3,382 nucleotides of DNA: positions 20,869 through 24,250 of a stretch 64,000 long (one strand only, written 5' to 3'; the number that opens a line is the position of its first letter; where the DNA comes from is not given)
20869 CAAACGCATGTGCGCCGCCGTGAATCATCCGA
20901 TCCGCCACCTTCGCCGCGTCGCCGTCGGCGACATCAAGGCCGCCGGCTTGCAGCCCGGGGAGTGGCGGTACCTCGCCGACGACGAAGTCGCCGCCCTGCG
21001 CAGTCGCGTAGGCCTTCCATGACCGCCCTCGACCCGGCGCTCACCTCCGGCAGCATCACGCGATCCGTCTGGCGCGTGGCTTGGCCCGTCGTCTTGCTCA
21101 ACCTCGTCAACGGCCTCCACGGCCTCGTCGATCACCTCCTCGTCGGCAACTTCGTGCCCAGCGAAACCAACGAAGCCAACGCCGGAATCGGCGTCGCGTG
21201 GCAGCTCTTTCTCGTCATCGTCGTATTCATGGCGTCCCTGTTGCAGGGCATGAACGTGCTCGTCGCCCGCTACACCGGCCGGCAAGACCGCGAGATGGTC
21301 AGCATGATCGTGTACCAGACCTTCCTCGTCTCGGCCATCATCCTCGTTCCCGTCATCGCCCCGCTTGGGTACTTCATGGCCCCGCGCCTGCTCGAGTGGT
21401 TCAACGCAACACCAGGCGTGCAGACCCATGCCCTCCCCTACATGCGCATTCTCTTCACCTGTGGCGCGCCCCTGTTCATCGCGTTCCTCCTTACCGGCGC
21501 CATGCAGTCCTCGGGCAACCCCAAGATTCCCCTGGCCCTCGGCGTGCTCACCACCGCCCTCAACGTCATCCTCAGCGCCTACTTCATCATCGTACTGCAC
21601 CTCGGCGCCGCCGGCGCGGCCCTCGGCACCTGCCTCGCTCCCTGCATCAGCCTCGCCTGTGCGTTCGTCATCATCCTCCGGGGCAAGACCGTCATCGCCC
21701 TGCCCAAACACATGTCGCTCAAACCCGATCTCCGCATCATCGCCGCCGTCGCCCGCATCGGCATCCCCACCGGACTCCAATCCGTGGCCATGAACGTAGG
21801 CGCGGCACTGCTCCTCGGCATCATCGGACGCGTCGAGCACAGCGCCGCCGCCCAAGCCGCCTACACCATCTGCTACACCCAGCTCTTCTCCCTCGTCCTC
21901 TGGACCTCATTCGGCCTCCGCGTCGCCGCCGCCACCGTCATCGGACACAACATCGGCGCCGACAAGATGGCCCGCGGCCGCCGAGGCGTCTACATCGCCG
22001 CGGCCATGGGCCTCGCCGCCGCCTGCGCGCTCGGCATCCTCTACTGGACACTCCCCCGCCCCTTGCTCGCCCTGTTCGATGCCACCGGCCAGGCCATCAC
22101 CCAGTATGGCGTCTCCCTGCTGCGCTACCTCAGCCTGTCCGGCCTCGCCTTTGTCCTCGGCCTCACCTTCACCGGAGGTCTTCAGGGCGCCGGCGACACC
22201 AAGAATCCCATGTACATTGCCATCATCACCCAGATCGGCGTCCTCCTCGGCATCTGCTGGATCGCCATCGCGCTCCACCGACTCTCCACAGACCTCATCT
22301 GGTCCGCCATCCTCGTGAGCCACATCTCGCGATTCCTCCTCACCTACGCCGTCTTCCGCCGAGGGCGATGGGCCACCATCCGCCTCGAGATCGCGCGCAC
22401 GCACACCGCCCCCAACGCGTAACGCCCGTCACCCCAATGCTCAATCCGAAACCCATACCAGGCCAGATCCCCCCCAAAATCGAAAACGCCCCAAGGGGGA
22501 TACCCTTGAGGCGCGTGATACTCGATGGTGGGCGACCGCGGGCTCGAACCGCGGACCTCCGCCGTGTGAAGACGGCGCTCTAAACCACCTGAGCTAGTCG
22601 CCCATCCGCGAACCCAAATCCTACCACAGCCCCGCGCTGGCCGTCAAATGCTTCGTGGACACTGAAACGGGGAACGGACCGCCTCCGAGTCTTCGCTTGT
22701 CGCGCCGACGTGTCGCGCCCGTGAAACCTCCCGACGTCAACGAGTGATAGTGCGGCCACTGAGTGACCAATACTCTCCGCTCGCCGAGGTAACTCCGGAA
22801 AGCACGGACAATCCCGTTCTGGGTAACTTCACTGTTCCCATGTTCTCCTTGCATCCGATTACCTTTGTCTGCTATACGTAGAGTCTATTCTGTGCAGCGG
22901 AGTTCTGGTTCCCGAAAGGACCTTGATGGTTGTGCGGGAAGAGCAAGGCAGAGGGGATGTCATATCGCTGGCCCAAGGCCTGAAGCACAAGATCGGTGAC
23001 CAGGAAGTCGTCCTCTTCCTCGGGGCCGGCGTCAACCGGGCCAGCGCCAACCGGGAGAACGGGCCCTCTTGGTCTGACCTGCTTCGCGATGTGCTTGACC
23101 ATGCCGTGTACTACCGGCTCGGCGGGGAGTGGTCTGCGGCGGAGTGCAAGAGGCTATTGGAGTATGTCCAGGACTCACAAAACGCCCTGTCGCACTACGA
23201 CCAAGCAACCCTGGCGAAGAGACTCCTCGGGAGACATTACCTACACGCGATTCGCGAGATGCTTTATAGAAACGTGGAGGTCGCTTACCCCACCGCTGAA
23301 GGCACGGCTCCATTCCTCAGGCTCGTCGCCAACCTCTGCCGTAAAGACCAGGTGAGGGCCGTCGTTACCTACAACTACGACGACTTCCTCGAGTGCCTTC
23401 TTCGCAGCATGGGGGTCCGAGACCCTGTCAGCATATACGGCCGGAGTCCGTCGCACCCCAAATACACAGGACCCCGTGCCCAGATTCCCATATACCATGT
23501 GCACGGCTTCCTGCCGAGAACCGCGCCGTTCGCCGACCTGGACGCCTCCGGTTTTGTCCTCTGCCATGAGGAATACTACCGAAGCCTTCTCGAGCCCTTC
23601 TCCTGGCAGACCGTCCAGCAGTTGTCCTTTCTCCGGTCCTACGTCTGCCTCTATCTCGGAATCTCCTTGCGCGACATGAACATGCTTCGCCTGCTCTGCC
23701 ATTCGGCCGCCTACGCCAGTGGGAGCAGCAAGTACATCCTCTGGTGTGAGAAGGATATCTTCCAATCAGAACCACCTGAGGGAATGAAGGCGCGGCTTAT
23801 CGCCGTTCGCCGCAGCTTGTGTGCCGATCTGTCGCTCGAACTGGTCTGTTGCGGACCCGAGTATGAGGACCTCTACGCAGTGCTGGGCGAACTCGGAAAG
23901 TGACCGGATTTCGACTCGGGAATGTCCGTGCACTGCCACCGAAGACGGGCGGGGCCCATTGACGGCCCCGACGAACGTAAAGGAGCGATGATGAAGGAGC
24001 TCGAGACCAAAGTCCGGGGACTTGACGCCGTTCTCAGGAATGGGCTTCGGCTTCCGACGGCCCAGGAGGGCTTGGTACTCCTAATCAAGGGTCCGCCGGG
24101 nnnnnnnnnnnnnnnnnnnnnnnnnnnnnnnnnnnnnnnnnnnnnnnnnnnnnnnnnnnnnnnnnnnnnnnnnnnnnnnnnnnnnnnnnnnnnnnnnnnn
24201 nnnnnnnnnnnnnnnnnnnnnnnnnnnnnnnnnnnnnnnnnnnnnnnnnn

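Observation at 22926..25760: SIR2-like effector plus tandem KaiC/RecA-like ATPase: candidate undescribed NAD+-depletion defence cassette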

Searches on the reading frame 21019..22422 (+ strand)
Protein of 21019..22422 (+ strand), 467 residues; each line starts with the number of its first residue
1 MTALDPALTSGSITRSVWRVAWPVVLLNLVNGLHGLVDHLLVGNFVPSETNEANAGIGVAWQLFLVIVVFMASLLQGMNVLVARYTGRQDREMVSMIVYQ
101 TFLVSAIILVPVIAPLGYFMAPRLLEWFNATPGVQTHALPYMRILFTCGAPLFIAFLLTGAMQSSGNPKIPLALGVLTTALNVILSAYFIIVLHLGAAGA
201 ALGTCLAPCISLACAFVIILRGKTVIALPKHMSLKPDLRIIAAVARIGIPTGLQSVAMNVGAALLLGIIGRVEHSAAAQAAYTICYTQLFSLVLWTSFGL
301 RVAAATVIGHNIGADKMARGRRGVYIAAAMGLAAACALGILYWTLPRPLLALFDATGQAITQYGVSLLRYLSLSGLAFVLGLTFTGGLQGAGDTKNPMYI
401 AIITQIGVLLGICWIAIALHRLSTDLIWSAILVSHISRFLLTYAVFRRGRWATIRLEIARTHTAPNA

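Call 58: find_related_loci(query=window:21019-22422:+, collection=metagenome_contigs, flank=10000)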
Query window:21019-22422:+ (467 aa) in metagenome_contigs; peptide patterns used: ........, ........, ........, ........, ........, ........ (x = any residue, [..] = any of these).
109 stretches matched a pattern; 32 encode a relative of the query (tblastn E <= 1e-3); 32 distinct loci.
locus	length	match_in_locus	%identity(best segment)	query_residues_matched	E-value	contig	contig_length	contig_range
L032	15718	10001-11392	56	1-460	8e-165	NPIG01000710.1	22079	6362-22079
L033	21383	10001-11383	53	1-460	4e-153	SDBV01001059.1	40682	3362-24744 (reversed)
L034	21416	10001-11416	54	1-466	1e-151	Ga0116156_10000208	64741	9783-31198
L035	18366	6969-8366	53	1-461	3e-153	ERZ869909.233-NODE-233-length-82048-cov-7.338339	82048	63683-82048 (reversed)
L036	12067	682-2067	52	1-458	4e-150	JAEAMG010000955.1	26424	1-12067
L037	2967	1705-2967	58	4-420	1e-157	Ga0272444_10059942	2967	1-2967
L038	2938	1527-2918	53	1-458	1e-156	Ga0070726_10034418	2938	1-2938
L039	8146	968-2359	53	1-458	5e-149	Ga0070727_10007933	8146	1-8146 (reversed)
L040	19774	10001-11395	49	1-461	4e-149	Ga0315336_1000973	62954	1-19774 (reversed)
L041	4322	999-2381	50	1-460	1e-152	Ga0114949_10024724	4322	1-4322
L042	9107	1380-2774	52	1-464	5e-148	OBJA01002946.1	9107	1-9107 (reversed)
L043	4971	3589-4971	54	1-457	5e-147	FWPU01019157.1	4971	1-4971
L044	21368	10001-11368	51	4-457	3e-145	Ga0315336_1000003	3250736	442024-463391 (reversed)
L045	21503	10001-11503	46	1-462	8e-145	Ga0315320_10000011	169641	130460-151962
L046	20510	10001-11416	49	1-465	9e-144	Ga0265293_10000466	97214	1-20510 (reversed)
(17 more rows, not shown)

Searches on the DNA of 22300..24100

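Call 76: search_rna_families(source=window, start=22300, end=24100, threshold=evalue, max_evalue=1)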
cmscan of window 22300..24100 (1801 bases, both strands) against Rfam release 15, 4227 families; matches with E-value up to 1: 1.
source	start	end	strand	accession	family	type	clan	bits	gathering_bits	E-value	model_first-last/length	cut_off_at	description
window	22529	22603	-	RF00005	tRNA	Gene; tRNA;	CL00001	57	29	3.4e-11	1-71/71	no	tRNA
